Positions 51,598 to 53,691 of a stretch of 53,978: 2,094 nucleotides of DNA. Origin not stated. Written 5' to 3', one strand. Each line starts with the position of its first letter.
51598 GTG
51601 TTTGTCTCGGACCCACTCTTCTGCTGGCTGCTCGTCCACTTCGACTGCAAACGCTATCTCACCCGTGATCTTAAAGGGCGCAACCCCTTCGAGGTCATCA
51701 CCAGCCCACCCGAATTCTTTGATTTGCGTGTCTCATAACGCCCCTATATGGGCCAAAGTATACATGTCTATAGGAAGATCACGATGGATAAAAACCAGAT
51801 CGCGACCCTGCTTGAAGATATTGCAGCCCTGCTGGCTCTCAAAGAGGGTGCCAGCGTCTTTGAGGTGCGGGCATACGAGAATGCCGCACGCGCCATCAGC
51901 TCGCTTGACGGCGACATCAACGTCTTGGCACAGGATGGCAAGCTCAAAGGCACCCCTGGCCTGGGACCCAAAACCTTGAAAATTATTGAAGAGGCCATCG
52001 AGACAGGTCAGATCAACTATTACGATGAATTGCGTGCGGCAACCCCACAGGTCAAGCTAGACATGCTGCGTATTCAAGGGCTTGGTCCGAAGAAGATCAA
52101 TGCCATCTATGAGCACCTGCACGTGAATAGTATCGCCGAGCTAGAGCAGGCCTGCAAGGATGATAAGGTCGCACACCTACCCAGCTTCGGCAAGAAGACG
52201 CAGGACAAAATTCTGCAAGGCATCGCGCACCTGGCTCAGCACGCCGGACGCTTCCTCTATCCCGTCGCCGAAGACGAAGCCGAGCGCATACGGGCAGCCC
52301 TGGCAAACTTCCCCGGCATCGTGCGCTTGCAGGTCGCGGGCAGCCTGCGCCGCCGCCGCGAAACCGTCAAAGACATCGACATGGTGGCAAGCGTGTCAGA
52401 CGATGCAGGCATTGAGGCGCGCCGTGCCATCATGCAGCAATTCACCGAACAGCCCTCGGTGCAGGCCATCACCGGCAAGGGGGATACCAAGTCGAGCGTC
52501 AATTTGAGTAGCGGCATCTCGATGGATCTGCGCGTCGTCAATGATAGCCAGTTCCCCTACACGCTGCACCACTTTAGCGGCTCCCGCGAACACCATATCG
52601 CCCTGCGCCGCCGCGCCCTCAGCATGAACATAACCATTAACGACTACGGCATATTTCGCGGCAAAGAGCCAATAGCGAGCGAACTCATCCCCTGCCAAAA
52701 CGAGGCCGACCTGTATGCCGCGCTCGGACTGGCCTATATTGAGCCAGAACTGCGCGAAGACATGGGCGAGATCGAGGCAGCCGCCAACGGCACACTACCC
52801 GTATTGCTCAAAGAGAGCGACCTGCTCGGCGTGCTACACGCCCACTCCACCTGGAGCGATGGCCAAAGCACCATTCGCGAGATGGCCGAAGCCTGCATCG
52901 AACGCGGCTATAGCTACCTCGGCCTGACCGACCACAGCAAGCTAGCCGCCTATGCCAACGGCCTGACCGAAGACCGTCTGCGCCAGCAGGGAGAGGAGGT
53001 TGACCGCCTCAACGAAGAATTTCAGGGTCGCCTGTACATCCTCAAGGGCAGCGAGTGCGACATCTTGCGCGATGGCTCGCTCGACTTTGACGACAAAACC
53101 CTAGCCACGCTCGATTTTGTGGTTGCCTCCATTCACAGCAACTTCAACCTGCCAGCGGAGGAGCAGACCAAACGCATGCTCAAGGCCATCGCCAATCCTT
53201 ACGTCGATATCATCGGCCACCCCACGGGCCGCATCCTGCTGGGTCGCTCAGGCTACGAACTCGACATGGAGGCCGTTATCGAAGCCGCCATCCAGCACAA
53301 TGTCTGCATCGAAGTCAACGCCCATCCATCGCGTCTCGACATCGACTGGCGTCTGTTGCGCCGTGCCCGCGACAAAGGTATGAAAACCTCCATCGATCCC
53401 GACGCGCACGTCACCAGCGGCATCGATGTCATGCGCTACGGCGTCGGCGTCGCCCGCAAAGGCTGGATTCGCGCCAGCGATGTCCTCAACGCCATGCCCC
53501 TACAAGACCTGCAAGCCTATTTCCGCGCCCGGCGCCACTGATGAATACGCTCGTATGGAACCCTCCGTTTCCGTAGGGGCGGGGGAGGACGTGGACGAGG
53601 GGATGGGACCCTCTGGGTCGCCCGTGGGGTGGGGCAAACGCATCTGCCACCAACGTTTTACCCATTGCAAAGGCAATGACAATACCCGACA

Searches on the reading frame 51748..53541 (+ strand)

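Call 15: search_protein_families(library=pfam, proteins=[window:51748-53541:+], max_evalue=0.00001)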
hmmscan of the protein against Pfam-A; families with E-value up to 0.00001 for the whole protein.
window:51748-53541:+ (597 aa): 4 families
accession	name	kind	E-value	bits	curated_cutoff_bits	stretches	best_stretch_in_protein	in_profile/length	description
PF14791.11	DNA_pol_B_thumb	-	9.4e-19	67.5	25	1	272-337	1-63/63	DNA polymerase beta thumb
PF14716.13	HHH_8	-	1.1e-12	48.6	30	1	13-88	1-72/73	Helix-hairpin-helix domain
PF02811.25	PHP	-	4.3e-11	43.8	26.4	1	363-526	2-164/164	PHP domain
PF14520.12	HHH_5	-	6.2e-10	39.9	27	1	105-157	3-53/57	Helix-hairpin-helix domain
